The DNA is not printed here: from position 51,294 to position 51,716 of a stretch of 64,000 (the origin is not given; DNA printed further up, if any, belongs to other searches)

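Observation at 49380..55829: Array of three beta-helix surface proteins, each followed by a conserved 63-aa Cys-containing peptide gene with an ATGA start/stop overlap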

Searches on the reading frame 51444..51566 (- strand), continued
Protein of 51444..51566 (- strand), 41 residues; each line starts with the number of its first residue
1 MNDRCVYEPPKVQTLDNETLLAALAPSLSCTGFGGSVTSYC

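Call 44: find_encoding_contigs(protein=P0125, flank=10000, max_places=1)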
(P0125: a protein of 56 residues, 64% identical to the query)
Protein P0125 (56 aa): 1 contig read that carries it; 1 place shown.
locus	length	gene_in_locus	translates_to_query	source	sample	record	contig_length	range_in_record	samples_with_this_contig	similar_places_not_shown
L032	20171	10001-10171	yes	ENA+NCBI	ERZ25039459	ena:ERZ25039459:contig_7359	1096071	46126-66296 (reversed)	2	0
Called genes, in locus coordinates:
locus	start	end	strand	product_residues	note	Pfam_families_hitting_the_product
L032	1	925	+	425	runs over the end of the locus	PF00144:Beta-lactamase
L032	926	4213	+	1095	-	PF00515:TPR_1 (faint), PF07719:TPR_2 (faint), PF13181:TPR_8 (faint), PF13424:TPR_12 (faint), PF14559:TPR_19 (weak), PF13432:TPR_16 (weak), PF14559:TPR_19 (weak), PF26686:DUF8575, +13 more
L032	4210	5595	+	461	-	PF05402:PqqD, PF04055:Radical_SAM, PF13186:SPASM (weak)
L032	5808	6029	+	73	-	-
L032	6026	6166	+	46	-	-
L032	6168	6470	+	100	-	-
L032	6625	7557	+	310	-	PF00128:Alpha-amylase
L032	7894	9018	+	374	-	PF00128:Alpha-amylase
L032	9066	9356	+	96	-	-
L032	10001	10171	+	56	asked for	-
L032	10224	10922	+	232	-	PF12768:Rax2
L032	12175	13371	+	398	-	-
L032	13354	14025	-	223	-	-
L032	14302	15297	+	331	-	PF04389:Peptidase_M28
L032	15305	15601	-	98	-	PF05402:PqqD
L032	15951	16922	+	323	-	PF07475:Hpr_kinase_C (weak)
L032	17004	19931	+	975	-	PF01364:Peptidase_C25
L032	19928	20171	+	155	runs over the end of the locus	PF00717:Peptidase_S24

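Call 47: search_protein_families(library=ncbifam, proteins=[L030:5342-6679:+, L030:6685-8094:+, L030:8189-9982:+, L030:10001-10195:+, L030:10270-11343:+, L030:11370-14375:+, L030:14372-14797:+, L030:4776-4976:-, L031:10256-11617:+, L031:11601-12719:+], max_evalue=0.01)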
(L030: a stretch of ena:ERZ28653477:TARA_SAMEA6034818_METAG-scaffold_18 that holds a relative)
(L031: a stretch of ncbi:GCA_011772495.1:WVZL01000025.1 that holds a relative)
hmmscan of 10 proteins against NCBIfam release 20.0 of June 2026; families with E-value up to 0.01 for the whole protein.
L030:5342-6679:+ (445 aa): 85 families (the best 25 are shown)
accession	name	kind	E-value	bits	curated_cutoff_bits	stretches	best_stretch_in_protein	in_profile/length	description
TIGR03962.1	mycofact_rSAM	equivalog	3.4e-50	171.1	265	1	99-411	18-328/339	mycofactocin radical SAM maturase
NF045574.1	sacti_mat_StsB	exception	2e-44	152.2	625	1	59-400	64-399/466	StsB family radical SAM/SPASM domain sactipeptide maturase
TIGR04347.1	pseudo_SAM_Halo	equivalog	2.8e-38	132.2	525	2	97-291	42-236/390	TIGR04347 family pseudo-SAM/SPASM protein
TIGR04250.1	SCM_rSAM_ScmE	equivalog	6.2e-38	130.6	400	2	95-253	5-165/358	SynChlorMet cassette radical SAM/SPASM protein ScmE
TIGR04545.1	rSAM_ahbD_hemeb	equivalog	1.6e-37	129.7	500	1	98-294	5-202/339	heme b synthase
TIGR04251.1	SCM_rSAM_ScmF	equivalog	4.1e-37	128.4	400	2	95-274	6-190/353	SynChlorMet cassette radical SAM/SPASM protein ScmF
NF050035.1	rSAM_WgK_link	exception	1.5e-35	122.9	650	2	95-274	11-192/367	radical SAM/SPASM peptide maturase WgkB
TIGR04055.1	rSAM_NirJ2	equivalog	5e-34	118.3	500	1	101-414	8-322/326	putative heme d1 biosynthesis radical SAM protein NirJ2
TIGR04054.1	rSAM_NirJ1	equivalog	6.7e-34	117.1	650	2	98-256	41-200/387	putative heme d1 biosynthesis radical SAM protein NirJ1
TIGR04546.1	rSAM_ahbC_deAc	equivalog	7.2e-34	117.2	650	2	99-256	45-203/390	12,18-didecarboxysiroheme deacetylase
TIGR04051.1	rSAM_NirJ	equivalog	2.7e-33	115.4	515.45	2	101-264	10-174/354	heme d1 biosynthesis radical SAM protein NirJ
TIGR04053.2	TIGR04053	equivalog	8.4e-33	114.1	395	2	99-294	14-211/366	TIGR04053 family radical SAM/SPASM domain-containing protein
TIGR04303.1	GeoRSP_rSAM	equivalog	1.1e-29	104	400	1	98-414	10-324/325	GeoRSP system radical SAM/SPASM protein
TIGR03942.1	sulfatase_rSAM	equivalog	5.7e-29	101.3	349.45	1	100-424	8-353/363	anaerobic sulfatase maturase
NF047865.1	rSAM_PapB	equivalog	9.2e-29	100.7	340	1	94-405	4-325/330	PapB family radical SAM/SPASM ranthipeptide maturase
TIGR03906.1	quino_hemo_SAM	equivalog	1.6e-22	79.8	453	1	20-419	23-438/467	quinohemoprotein amine dehydrogenase maturation protein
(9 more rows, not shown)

L030:6685-8094:+ (469 aa): 85 families (the best 25 are shown)
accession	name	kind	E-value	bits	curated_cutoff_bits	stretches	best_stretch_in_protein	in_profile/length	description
NF045574.1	sacti_mat_StsB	exception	9.7e-47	159.9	625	1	114-428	94-397/466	StsB family radical SAM/SPASM domain sactipeptide maturase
TIGR03962.1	mycofact_rSAM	equivalog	1.7e-43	149.1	265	1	118-429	14-316/339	mycofactocin radical SAM maturase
NF050035.1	rSAM_WgK_link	exception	4.6e-37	127.9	650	2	121-299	14-192/367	radical SAM/SPASM peptide maturase WgkB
TIGR04545.1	rSAM_ahbD_hemeb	equivalog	1.2e-33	116.9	500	1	120-298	4-182/339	heme b synthase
NF041298.1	rSAM_mat_DynA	equivalog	2e-31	109.3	450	1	123-451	8-346/356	dynobactin maturation radical SAM/SPASM protein DynA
TIGR04250.1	SCM_rSAM_ScmE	equivalog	1.5e-30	106.3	400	1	117-287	4-175/358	SynChlorMet cassette radical SAM/SPASM protein ScmE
TIGR04053.2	TIGR04053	equivalog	1.6e-30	106.6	395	1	118-299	10-194/366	TIGR04053 family radical SAM/SPASM domain-containing protein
TIGR04054.1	rSAM_NirJ1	equivalog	5.4e-30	104.3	650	1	119-296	39-215/387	putative heme d1 biosynthesis radical SAM protein NirJ1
TIGR04546.1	rSAM_ahbC_deAc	equivalog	8.8e-30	103.8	650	1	120-296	43-218/390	12,18-didecarboxysiroheme deacetylase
TIGR04251.1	SCM_rSAM_ScmF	equivalog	1.5e-29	103.5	400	1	116-446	4-341/353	SynChlorMet cassette radical SAM/SPASM protein ScmF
TIGR04347.1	pseudo_SAM_Halo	equivalog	1.1e-28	100.6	525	2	119-296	41-217/390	TIGR04347 family pseudo-SAM/SPASM protein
TIGR04051.1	rSAM_NirJ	equivalog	5.7e-28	97.9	515.45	1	120-295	6-180/354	heme d1 biosynthesis radical SAM protein NirJ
NF049973.1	radical_Rv1681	equivalog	6.7e-27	94.3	380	1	125-282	81-238/326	Rv1681 family radical SAM protein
TIGR04303.1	GeoRSP_rSAM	equivalog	9.3e-27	94.4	400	1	122-444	11-324/325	GeoRSP system radical SAM/SPASM protein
TIGR04055.1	rSAM_NirJ2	equivalog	1.5e-26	93.7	500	1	122-274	6-157/326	putative heme d1 biosynthesis radical SAM protein NirJ2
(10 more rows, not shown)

L030:8189-9982:+ (597 aa): 0 families

L030:10001-10195:+ (64 aa): 0 families

L030:10270-11343:+ (357 aa): 5 families
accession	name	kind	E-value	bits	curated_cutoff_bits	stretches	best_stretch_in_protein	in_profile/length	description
TIGR04352.1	HprK_rel_A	equivalog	1e-15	57.6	200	1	73-138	92-157/280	HprK-related kinase A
TIGR00679.1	hpr-ser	equivalog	8.8e-10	38.3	240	1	77-124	131-178/300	HPr(Ser) kinase/phosphatase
TIGR04355.1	HprK_rel_B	hypoth_equivalog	7.2e-07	28.6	200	1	75-120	142-187/351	HprK-related kinase B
NF003883.0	PRK05428.2-1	equivalog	1.8e-06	27.5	252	1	89-124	27-62/189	HPr kinase/phosphorylase-related protein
TIGR04249.1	SCM_chp_ScmC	equivalog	0.0069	15.8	125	1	77-121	125-168/292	SynChlorMet cassette protein ScmC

L030:11370-14375:+ (1001 aa): 2 families
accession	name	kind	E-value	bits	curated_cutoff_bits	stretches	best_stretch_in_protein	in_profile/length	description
NF033707.1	T9SS_sortase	equivalog_domain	2e-80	270.8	420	1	286-980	9-735/1095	type IX secretion system sortase PorU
NF052324.1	PorU_rel_Nterm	equivalog_domain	6.8e-58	196.6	450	2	355-978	122-766/879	putative type IX secretion system sortase PorU2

L030:14372-14797:+ (141 aa): 2 families
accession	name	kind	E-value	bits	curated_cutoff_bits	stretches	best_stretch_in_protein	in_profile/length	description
TIGR02228.1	sigpep_I_arch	equivalog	2.9e-09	37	51.85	1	19-108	35-124/158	signal peptidase I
NF046067.1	SigPepSipWBacil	equivalog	4.1e-06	26.5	190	1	18-107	35-123/189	signal peptidase I SipW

L030:4776-4976:- (66 aa): 4 families
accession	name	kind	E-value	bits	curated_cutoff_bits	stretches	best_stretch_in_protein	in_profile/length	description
TIGR04353.1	PqqD_rel_X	equivalog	7.5e-07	30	35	1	7-64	14-73/74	HPr-rel-A system PqqD family peptide chaperone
TIGR03859.1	PQQ_PqqD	equivalog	5e-05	23.1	46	1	8-45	26-65/81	pyrroloquinoline quinone biosynthesis peptide chaperone PqqD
NF033530.1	lasso_PqqD_Strm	exception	0.00081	19.6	70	1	2-63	17-77/78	lasso peptide biosynthesis PqqD family chaperone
TIGR04248.1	SCM_PqqD_rel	equivalog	0.0043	17.3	100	1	2-50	20-68/84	SynChlorMet cassette protein ScmD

L031:10256-11617:+ (453 aa): 80 families (the best 25 are shown)
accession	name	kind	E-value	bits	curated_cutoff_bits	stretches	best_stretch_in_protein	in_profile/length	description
TIGR04545.1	rSAM_ahbD_hemeb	equivalog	1.3e-39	136.6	500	1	102-301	4-204/339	heme b synthase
NF045574.1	sacti_mat_StsB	exception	1.6e-38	132.8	625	1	90-416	88-406/466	StsB family radical SAM/SPASM domain sactipeptide maturase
TIGR04054.1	rSAM_NirJ1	equivalog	7.7e-38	130.1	650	2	100-282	38-221/387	putative heme d1 biosynthesis radical SAM protein NirJ1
TIGR03962.1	mycofact_rSAM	equivalog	1.8e-37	129.3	265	1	103-410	17-318/339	mycofactocin radical SAM maturase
TIGR04347.1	pseudo_SAM_Halo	equivalog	5.9e-37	127.9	525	2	94-277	37-218/390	TIGR04347 family pseudo-SAM/SPASM protein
TIGR04051.1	rSAM_NirJ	equivalog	1.4e-35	122.9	515.45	2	103-280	7-185/354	heme d1 biosynthesis radical SAM protein NirJ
TIGR04053.2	TIGR04053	equivalog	6e-34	117.9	395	2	100-295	10-210/366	TIGR04053 family radical SAM/SPASM domain-containing protein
TIGR04546.1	rSAM_ahbC_deAc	equivalog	1.2e-33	116.5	650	2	85-308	29-252/390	12,18-didecarboxysiroheme deacetylase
TIGR04055.1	rSAM_NirJ2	equivalog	4.3e-33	115.2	500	1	104-423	6-322/326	putative heme d1 biosynthesis radical SAM protein NirJ2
NF050035.1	rSAM_WgK_link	exception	1.5e-31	109.7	650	2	102-302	13-213/367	radical SAM/SPASM peptide maturase WgkB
TIGR04303.1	GeoRSP_rSAM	equivalog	7.4e-31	107.9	400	1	101-422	8-323/325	GeoRSP system radical SAM/SPASM protein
TIGR04251.1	SCM_rSAM_ScmF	equivalog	3.1e-30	105.8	400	1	97-424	3-340/353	SynChlorMet cassette radical SAM/SPASM protein ScmF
TIGR04250.1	SCM_rSAM_ScmE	equivalog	1.7e-28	99.6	400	2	104-293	9-201/358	SynChlorMet cassette radical SAM/SPASM protein ScmE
NF041298.1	rSAM_mat_DynA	equivalog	5.7e-28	97.9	450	1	105-431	8-347/356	dynobactin maturation radical SAM/SPASM protein DynA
TIGR04317.1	W_rSAM_matur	equivalog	5.1e-26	91.6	380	1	103-401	9-319/349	tungsten cofactor oxidoreductase radical SAM maturase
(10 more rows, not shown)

L031:11601-12719:+ (372 aa): 4 families
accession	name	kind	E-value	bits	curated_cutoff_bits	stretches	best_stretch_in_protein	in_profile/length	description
TIGR04352.1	HprK_rel_A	equivalog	1.2e-11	44.3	200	1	8-166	4-168/280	HprK-related kinase A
TIGR00679.1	hpr-ser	equivalog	7.7e-09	35.2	240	1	69-145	106-182/300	HPr(Ser) kinase/phosphatase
TIGR04355.1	HprK_rel_B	hypoth_equivalog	3.4e-07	29.7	200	1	93-145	143-195/351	HprK-related kinase B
NF003883.0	PRK05428.2-1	equivalog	0.0013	18.2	252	1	98-145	19-66/189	HPr kinase/phosphorylase-related protein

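Call 66: find_encoding_contigs(protein=P0194, flank=10000, max_places=2)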
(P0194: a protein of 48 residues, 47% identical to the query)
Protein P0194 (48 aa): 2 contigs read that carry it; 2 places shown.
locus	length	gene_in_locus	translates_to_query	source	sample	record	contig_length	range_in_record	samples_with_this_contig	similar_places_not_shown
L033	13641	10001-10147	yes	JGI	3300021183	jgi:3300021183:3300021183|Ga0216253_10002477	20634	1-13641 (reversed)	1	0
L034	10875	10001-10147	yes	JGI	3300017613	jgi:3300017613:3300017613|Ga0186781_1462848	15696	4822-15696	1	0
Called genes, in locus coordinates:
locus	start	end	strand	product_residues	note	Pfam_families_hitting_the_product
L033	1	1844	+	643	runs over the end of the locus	PF00515:TPR_1 (faint), PF07719:TPR_2 (faint), PF13414:TPR_11 (faint)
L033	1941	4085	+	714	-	-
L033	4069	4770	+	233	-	PF03781:FGE-sulfatase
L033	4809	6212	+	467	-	PF13231:PMT_2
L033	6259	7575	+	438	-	PF00070:Pyr_redox (faint), PF01134:GIDA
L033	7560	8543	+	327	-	PF02899:Phage_int_SAM_1, PF00589:Phage_integrase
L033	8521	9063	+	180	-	PF00227:Proteasome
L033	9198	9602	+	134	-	PF01842:ACT (weak), PF13291:ACT_4 (faint), PF19571:ACT_8, PF22629:ACT_AHAS_ss (faint)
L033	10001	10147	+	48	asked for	-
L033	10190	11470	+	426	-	-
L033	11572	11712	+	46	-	-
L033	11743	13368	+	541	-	-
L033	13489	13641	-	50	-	?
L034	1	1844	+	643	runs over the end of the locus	PF00515:TPR_1 (faint), PF07719:TPR_2 (faint), PF13414:TPR_11 (faint)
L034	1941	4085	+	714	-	-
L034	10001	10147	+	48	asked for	-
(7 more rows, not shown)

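Call 71: find_related_loci(query=A8, collection=metagenome_contigs, flank=10000)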
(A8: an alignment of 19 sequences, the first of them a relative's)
Query A8 (48 aa) in metagenome_contigs; peptide patterns used: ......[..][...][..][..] (x = any residue, [..] = any of these).
32 stretches matched a pattern; 4 encode a relative of the query (tblastn E <= 1e-3); 4 distinct loci.
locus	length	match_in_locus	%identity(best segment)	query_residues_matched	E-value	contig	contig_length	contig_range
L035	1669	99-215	59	10-48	1e-13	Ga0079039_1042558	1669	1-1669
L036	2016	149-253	60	14-48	8e-13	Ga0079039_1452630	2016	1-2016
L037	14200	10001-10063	52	27-47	1e-4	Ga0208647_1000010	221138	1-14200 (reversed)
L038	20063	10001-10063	52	27-47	1e-4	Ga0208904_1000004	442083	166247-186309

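Call 73: search_protein_families(library=ncbifam, proteins=[L007:10203-12566:+, L007:13171-15501:+, L026:7543-9681:+, L005:10236-11528:+, L031:12723-15584:+, L032:17004-19931:+, L033:10190-11470:+, L033:11743-13368:+], max_evalue=0.001)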
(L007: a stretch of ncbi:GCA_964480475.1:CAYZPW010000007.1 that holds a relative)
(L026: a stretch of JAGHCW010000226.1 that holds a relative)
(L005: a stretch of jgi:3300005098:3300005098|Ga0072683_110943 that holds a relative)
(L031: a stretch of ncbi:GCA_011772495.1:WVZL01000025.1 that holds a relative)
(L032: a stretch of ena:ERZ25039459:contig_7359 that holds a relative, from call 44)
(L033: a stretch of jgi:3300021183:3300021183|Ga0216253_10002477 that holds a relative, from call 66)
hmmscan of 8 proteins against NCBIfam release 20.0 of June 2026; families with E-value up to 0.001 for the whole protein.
L007:10203-12566:+ (787 aa): 0 families

L007:13171-15501:+ (776 aa): 0 families

L026:7543-9681:+ (712 aa): 0 families

L005:10236-11528:+ (430 aa): 0 families

L031:12723-15584:+ (953 aa): 2 families
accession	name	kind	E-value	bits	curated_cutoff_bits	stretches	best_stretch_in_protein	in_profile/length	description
NF033707.1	T9SS_sortase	equivalog_domain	6.2e-86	289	420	1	244-945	7-730/1095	type IX secretion system sortase PorU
NF052324.1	PorU_rel_Nterm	equivalog_domain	1.7e-67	228.4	450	2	314-945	122-763/879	putative type IX secretion system sortase PorU2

L032:17004-19931:+ (975 aa): 2 families
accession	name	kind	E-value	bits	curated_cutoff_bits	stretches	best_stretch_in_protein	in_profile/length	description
NF033707.1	T9SS_sortase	equivalog_domain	8.7e-67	225.6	420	1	261-960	8-737/1095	type IX secretion system sortase PorU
NF052324.1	PorU_rel_Nterm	equivalog_domain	8.6e-49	166.5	450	1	261-957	33-767/879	putative type IX secretion system sortase PorU2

L033:10190-11470:+ (426 aa): 1 family
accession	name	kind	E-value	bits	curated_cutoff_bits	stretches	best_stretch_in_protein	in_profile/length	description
NF047854.1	LIC10774_subfam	equivalog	2.4e-13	49.8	380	1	23-94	59-125/358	LIC10774/LIC10365 family surface protein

L033:11743-13368:+ (541 aa): 1 family
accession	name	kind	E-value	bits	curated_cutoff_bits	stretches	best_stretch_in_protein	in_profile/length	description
NF053835.1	PDIAV_lipo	equivalog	1.2e-09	38.1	90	1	17-315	16-308/458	PDIAV motif-containing lipoprotein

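Call 74: find_encoding_contigs(protein=P0099, flank=10000, max_places=1)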
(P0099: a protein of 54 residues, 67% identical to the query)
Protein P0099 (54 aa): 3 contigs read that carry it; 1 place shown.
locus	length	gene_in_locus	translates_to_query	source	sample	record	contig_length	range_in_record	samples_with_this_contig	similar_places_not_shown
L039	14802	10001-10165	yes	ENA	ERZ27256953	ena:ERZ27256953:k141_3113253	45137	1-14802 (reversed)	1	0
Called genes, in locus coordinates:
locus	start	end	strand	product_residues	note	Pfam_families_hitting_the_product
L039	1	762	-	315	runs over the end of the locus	PF06574:FAD_syn, PF01687:Flavokinase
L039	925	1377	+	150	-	PF02502:LacAB_rpiB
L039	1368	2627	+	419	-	PF00464:SHMT, PF00155:Aminotran_1_2, PF01212:Beta_elim_lyase (weak)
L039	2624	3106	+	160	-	PF22811:Zn_ribbon_NrdR, PF03477:ATP-cone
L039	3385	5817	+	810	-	PF02861:Clp_N, PF23569:NBD_SMAX1 (weak), PF00004:AAA, PF17871:AAA_lid_9, PF00004:AAA, PF07724:AAA_2, PF07728:AAA_5, PF10431:ClpB_D2-small, +7 more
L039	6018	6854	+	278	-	PF03755:YicC-like_N, PF08340:YicC-like_C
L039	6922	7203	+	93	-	PF04025:RemA-like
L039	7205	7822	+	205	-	PF00625:Guanylate_kin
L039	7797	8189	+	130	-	PF01192:RNA_pol_Rpb6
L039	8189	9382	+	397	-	PF02441:Flavoprotein, PF04127:DFP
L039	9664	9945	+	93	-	PF05402:PqqD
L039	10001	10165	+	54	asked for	-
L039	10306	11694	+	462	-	PF05402:PqqD, PF04055:Radical_SAM, PF13186:SPASM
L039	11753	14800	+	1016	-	?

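Call 99: search_solved_structures(query=A3, max_evalue=10)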
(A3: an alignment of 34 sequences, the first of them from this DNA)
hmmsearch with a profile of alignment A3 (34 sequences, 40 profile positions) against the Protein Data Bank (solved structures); distinct sequences matched with E-value up to 10: 1.
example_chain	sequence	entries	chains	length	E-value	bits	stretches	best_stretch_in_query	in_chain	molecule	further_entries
1o9a_A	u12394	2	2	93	0.89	12.4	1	22-36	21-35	FIBRONECTIN | PROTEIN (FIBRONECTIN)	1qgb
